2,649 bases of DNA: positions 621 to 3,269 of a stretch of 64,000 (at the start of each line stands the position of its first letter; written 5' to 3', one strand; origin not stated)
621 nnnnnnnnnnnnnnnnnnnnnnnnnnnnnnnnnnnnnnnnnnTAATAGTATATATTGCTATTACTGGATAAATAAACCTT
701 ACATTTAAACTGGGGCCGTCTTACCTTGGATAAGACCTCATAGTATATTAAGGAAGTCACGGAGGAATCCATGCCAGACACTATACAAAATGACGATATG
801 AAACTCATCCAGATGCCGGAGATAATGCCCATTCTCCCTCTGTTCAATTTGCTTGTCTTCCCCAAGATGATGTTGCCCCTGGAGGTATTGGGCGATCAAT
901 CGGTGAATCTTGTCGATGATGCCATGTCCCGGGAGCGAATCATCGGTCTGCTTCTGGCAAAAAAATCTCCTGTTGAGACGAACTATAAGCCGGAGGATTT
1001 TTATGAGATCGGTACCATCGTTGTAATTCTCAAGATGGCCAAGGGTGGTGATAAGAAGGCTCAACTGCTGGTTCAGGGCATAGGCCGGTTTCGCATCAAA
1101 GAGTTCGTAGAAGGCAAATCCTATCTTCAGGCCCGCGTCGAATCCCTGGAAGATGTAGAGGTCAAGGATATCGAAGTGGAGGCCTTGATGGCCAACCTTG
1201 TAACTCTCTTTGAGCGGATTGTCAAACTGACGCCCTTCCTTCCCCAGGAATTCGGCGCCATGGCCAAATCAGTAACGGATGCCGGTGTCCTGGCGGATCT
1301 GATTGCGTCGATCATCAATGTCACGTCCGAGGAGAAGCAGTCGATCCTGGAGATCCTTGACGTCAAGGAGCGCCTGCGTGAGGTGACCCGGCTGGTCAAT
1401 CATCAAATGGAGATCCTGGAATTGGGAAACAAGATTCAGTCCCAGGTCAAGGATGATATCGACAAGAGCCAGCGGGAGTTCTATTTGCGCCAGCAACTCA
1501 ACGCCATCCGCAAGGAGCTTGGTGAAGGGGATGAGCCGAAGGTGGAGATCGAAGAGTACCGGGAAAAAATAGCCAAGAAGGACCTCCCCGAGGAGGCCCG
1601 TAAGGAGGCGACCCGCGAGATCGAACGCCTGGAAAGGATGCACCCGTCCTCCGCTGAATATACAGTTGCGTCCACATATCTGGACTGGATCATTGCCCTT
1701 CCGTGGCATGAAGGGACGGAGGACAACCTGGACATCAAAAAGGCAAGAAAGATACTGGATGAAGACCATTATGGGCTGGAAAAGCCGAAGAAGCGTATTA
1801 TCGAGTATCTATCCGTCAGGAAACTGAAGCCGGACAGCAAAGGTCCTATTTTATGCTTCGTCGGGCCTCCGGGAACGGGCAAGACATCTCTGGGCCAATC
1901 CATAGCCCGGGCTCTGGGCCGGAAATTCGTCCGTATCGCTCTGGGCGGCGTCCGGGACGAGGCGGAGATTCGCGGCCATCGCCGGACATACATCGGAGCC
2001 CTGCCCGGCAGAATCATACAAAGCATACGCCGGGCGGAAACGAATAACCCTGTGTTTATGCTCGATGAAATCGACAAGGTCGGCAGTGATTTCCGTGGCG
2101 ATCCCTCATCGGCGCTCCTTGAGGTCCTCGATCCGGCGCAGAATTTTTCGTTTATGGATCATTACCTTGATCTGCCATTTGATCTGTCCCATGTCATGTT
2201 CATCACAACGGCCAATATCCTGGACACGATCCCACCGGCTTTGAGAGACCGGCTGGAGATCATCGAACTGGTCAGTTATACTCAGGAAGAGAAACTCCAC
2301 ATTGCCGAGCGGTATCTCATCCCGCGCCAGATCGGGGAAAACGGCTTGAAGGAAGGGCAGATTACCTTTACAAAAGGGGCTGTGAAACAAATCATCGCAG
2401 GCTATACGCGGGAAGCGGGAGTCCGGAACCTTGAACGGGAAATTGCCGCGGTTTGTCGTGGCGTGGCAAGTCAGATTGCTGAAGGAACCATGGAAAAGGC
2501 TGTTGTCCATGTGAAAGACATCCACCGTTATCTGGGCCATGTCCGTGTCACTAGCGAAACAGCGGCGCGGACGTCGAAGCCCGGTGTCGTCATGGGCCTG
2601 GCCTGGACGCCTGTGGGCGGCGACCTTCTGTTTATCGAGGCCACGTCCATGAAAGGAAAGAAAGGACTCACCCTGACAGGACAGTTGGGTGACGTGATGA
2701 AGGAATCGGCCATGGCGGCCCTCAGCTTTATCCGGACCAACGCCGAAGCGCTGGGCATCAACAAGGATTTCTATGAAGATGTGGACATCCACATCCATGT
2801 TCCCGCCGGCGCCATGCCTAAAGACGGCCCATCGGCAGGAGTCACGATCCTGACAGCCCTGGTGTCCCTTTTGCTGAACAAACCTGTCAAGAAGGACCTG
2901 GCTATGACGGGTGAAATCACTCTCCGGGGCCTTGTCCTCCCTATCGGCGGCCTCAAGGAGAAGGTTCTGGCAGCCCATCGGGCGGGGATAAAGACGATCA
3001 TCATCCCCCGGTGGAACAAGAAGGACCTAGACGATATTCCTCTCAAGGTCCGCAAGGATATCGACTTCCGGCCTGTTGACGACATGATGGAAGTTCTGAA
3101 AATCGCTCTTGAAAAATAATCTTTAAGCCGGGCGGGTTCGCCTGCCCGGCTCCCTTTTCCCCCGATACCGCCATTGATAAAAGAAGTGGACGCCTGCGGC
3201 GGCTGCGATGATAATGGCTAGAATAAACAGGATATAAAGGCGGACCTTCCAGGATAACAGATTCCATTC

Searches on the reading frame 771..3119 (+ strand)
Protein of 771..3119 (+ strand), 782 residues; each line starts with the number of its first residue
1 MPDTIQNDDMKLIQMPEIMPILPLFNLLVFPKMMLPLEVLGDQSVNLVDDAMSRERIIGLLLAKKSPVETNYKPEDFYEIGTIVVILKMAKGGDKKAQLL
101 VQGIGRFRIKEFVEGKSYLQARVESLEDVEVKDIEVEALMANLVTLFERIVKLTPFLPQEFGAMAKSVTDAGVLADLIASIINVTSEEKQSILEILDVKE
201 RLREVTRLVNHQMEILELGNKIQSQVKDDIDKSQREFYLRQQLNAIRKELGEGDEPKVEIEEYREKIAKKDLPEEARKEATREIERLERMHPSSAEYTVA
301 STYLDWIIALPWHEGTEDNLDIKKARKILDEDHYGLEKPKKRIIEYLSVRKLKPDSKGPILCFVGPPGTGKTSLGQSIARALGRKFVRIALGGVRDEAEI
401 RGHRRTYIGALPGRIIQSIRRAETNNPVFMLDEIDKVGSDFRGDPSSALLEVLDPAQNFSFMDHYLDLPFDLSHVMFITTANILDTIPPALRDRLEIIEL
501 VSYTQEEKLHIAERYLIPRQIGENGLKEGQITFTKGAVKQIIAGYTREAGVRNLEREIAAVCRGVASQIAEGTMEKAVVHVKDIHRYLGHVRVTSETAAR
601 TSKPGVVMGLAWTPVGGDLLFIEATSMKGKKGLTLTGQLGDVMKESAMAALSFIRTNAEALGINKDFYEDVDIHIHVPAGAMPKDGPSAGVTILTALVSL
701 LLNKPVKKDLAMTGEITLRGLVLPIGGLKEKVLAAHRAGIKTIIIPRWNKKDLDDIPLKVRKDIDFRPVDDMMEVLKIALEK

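Call 35: search_protein_families(library=pfam, proteins=[window:771-3119:+])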
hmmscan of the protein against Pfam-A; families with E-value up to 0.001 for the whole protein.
window:771-3119:+ (782 aa): 9 families
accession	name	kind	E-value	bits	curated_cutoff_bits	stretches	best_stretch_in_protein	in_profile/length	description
PF05362.19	Lon_C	-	1.7e-89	299.3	21.1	1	579-781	2-204/205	Lon protease (S16) C-terminal proteolytic domain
PF02190.22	LON_substr_bdg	-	1.7e-46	159.1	28.7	1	19-210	2-199/200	ATP-dependent protease La (LON) substrate-binding domain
PF00004.35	AAA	-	3.2e-25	89.5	21.2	1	361-502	1-130/131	ATPase family associated with various cellular activities (AAA)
PF22667.2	Lon_lid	-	2.5e-23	81.9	27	1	523-576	2-55/57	Lon protease AAA+ ATPase lid domain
PF07728.20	AAA_5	-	3.1e-09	37.4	22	1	361-495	2-139/139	AAA domain (dynein-related subfamily)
PF13541.12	ChlI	-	4.2e-07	30.3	27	1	622-749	1-121/121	Subunit ChlI of Mg-chelatase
PF08298.17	AAA_PrkA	-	7.6e-05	22.4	25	1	327-384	55-111/358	PrkA AAA domain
PF13401.12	AAA_22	-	0.00054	20.7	27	0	359-443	6-97/130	AAA domain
PF13191.12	AAA_16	-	0.00095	20.1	32.6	0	357-424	23-88/167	AAA ATPase domain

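Call 46: find_encoding_contigs(protein=window:771-3119:+, flank=10000, max_places=3)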
Protein window:771-3119:+ (782 aa): 1 contig read that carries it; 1 place shown.
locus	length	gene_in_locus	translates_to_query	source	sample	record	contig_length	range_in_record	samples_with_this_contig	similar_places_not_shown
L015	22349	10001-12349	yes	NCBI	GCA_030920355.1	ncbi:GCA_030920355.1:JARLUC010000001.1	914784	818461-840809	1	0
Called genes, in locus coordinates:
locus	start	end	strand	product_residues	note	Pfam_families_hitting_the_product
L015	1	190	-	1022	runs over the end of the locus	PF08447:PAS_3, PF13426:PAS_9, PF00989:PAS, PF13188:PAS_8, PF13426:PAS_9, PF00512:HisKA, PF02518:HATPase_c, PF00072:Response_reg, +3 more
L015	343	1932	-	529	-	PF12729:4HB_MCP_1, PF00015:MCPsignal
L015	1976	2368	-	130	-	-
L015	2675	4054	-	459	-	PF00072:Response_reg, PF00158:Sigma54_activat, PF14532:Sigma54_activ_2, PF00004:AAA (weak), PF07728:AAA_5, PF25601:AAA_lid_14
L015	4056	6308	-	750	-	PF01590:GAF, PF13185:GAF_2, PF13492:GAF_3, PF01590:GAF, PF13185:GAF_2, PF13492:GAF_3, PF00989:PAS (weak), PF00211:Guanylate_cyc, +1 more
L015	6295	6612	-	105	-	-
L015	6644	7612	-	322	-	PF01073:3Beta_HSD, PF01370:Epimerase, PF02719:Polysacc_synt_2, PF04321:RmlD_sub_bind, PF05368:NmrA (weak), PF13460:NAD_binding_10, PF16363:GDP_Man_Dehyd, PF07993:NAD_binding_4 (weak)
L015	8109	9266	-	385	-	-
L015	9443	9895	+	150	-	PF00011:HSP20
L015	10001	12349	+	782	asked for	PF02190:LON_substr_bdg, PF00004:AAA, PF07728:AAA_5, PF22667:Lon_lid, PF05362:Lon_C, PF13541:ChlI (weak)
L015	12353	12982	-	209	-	PF09335:VTT_dom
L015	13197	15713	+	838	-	PF01145:Band_7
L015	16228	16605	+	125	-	PF00137:ATP-synt_C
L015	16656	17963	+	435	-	PF02743:dCache_1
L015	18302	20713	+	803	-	PF01326:PPDK_N, PF00391:PEP-utilizers, PF02896:PEP-utilizers_C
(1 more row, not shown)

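Call 55: find_homologous_proteins(query=window:771-3119:+, max_evalue=1e-100)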
Query window:771-3119:+ (782 aa): 8000 proteins with E <= 1e-100 among 8000 candidates; the best 120 are listed.
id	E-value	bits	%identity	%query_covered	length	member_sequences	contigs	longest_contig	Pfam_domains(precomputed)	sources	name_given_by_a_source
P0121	0.0e+0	1717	100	100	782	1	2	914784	PF02190.23,PF05362.20,PF00004.36,PF22667.3,PF07728.21,PF13541.13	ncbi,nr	ncbi:MAG: Lon protease 2 [Syntrophus sp. SKADARSKE-3]|nr:Lon protease 2 [Syntrophus sp. SKADARSKE-3]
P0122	0.0e+0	1565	89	99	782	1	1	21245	PF02190.23,PF05362.20,PF00004.36,PF22667.3,PF07728.21,PF13541.13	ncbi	-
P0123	0.0e+0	1562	88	100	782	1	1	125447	PF02190.23,PF05362.20,PF00004.36,PF22667.3,PF07728.21,PF13541.13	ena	-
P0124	0.0e+0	1557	89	100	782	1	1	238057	PF02190.23,PF05362.20,PF00004.36,PF22667.3,PF07728.21,PF13191.13,PF13541.13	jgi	-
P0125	0.0e+0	1546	88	100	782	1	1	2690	PF02190.23,PF08298.18,PF05362.20,PF00004.36,PF22667.3,PF07728.21,PF13191.13,PF13541.13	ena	-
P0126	0.0e+0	1541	88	100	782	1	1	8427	PF02190.23,PF05362.20,PF00004.36,PF22667.3,PF07728.21,PF13541.13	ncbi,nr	ncbi:MAG: endopeptidase La [Syntrophales bacterium]|nr:endopeptidase La [Syntrophales bacterium]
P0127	0.0e+0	1534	88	100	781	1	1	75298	PF02190.23,PF08298.18,PF05362.20,PF00004.36,PF22667.3,PF07728.21,PF13191.13,PF13541.13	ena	-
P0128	0.0e+0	1530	87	100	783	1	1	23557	PF02190.23,PF05362.20,PF00004.36,PF22667.3,PF07728.21,PF13541.13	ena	-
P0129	0.0e+0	1529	86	100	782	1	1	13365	PF02190.23,PF05362.20,PF00004.36,PF22667.3,PF07728.21,PF13191.13,PF13541.13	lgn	-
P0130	0.0e+0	1515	86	100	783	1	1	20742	PF02190.23,PF05362.20,PF00004.36,PF22667.3,PF07728.21,PF13191.13,PF13541.13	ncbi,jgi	jgi:ATP-dependent Lon protease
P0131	0.0e+0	1515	86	100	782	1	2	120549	PF02190.23,PF05362.20,PF00004.36,PF22667.3,PF07728.21,PF13541.13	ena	-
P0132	0.0e+0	1457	83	100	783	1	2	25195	PF02190.23,PF05362.20,PF00004.36,PF22667.3,PF07728.21,PF13541.13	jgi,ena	-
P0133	0.0e+0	1457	83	100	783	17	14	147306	PF02190.23,PF05362.20,PF00004.36,PF22667.3,PF07728.21,PF13541.13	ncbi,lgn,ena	-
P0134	0.0e+0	1454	83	99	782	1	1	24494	PF02190.23,PF05362.20,PF00004.36,PF22667.3,PF07728.21,PF13541.13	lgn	-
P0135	0.0e+0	1444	82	100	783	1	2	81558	PF02190.23,PF05362.20,PF00004.36,PF22667.3,PF07728.21,PF13541.13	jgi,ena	-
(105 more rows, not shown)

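Call 56: find_encoding_contigs(protein=P0124, flank=10000, max_places=3)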
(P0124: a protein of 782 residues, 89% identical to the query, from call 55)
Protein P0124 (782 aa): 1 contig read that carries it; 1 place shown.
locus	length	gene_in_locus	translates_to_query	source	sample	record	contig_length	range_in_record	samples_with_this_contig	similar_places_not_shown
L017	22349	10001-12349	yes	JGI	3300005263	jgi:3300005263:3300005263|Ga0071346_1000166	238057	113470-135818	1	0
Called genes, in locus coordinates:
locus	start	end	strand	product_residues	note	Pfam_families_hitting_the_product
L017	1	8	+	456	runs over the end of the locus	PF05496:RuvB_N, PF00004:AAA, PF16193:AAA_assoc_2, PF12002:MgsA_C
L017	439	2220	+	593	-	PF00512:HisKA, PF02518:HATPase_c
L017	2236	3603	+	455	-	PF00072:Response_reg, PF00158:Sigma54_activat, PF14532:Sigma54_activ_2, PF07728:AAA_5, PF25601:AAA_lid_14, PF02954:HTH_8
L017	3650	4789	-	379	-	PF00990:GGDEF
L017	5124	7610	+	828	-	PF05226:CHASE2, PF00069:Pkinase, PF07714:PK_Tyr_Ser-Thr, PF03109:ABC1 (weak)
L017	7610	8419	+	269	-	PF00481:PP2C, PF13672:PP2C_2, PF07228:SpoIIE (weak)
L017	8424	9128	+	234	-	PF16697:Yop-YscD_cpl, PF00498:FHA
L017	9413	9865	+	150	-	PF00011:HSP20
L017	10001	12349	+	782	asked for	PF02190:LON_substr_bdg, PF13191:AAA_16 (faint), PF00004:AAA, PF07728:AAA_5, PF22667:Lon_lid, PF05362:Lon_C, PF13541:ChlI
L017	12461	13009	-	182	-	PF00293:NUDIX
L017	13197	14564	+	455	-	PF02321:OEP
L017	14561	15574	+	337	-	PF25917:BSH_RND (weak), PF25919:BSH_CusB (faint), PF25973:BSH_CzcB, PF25876:HH_MFP_RND (faint), PF25954:Beta-barrel_RND_2 (weak), PF25990:Beta-barrel_YknX, PF26002:Beta-barrel_AprE (weak)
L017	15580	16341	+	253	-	PF00005:ABC_tran, PF13304:AAA_21 (faint)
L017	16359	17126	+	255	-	PF00005:ABC_tran, PF13304:AAA_21 (weak)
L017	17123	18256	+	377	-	PF12679:ABC2_membrane_2, PF12698:ABC2_membrane_3, PF01061:ABC2_membrane, PF12730:ABC2_membrane_4 (weak)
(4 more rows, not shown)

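Call 57: find_encoding_contigs(protein=P0123, flank=10000, max_places=3)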
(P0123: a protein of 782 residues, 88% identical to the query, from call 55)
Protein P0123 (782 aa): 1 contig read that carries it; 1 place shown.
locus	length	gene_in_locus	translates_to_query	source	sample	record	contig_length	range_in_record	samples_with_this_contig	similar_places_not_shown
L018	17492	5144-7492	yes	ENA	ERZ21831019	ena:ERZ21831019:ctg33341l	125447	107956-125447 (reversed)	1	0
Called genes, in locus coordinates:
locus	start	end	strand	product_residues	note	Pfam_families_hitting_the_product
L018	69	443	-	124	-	PF08241:Methyltransf_11 (weak), PF08242:Methyltransf_12 (weak), PF13489:Methyltransf_23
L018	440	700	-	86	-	PF13489:Methyltransf_23 (weak), PF08241:Methyltransf_11 (weak), PF13649:Methyltransf_25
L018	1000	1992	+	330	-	PF01144:CoA_trans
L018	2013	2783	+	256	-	PF01144:CoA_trans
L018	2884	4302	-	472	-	PF02667:SCFA_trans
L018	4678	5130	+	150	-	PF00011:HSP20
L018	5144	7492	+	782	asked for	PF02190:LON_substr_bdg, PF00004:AAA, PF07728:AAA_5, PF22667:Lon_lid, PF05362:Lon_C, PF13541:ChlI (weak)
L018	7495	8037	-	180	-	PF00293:NUDIX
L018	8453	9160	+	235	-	PF00226:DnaJ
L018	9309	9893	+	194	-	PF00440:TetR_N, PF17932:TetR_C_24 (weak), PF17938:TetR_C_29 (weak)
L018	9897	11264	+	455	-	PF02321:OEP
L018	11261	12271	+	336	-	PF25917:BSH_RND, PF25919:BSH_CusB (faint), PF25973:BSH_CzcB, PF25954:Beta-barrel_RND_2 (weak), PF25990:Beta-barrel_YknX, PF26002:Beta-barrel_AprE (weak)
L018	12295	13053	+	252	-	PF00005:ABC_tran, PF13304:AAA_21 (faint)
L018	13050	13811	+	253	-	PF00005:ABC_tran, PF13304:AAA_21 (faint)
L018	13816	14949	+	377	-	PF12679:ABC2_membrane_2, PF12698:ABC2_membrane_3, PF01061:ABC2_membrane, PF12730:ABC2_membrane_4 (weak)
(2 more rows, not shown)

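Call 58: find_encoding_contigs(protein=P0127, flank=10000, max_places=3)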
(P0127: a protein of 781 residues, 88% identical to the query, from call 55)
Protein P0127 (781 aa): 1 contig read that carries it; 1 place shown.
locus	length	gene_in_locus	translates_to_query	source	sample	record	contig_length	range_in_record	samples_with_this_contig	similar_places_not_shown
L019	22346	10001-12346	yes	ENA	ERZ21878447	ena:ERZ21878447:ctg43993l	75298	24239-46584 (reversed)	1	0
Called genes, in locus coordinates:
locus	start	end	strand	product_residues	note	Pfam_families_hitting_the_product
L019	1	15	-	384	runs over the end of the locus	PF13439:Glyco_transf_4, PF13579:Glyco_trans_4_4 (weak), PF00534:Glycos_transf_1, PF13692:Glyco_trans_1_4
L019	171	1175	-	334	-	PF01041:DegT_DnrJ_EryC1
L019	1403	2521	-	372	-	PF01041:DegT_DnrJ_EryC1, PF01053:Cys_Met_Meta_PP (weak)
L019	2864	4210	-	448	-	PF01943:Polysacc_synt, PF13440:Polysacc_synt_3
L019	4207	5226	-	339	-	PF02350:Epimerase_2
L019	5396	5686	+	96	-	-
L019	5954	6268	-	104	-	-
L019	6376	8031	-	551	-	PF03721:UDPG_MGDP_dh_N, PF00984:UDPG_MGDP_dh, PF03720:UDPG_MGDP_dh_C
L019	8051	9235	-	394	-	PF02350:Epimerase_2, PF13579:Glyco_trans_4_4 (weak)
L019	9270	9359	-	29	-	-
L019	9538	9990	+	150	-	PF00011:HSP20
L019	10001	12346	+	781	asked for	PF02190:LON_substr_bdg, PF13191:AAA_16 (faint), PF08298:AAA_PrkA (faint), PF00004:AAA, PF07728:AAA_5, PF22667:Lon_lid, PF05362:Lon_C, PF13541:ChlI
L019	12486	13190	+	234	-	-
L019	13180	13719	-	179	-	PF00293:NUDIX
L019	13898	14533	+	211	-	PF00440:TetR_N, PF17932:TetR_C_24 (weak), PF17938:TetR_C_29 (weak)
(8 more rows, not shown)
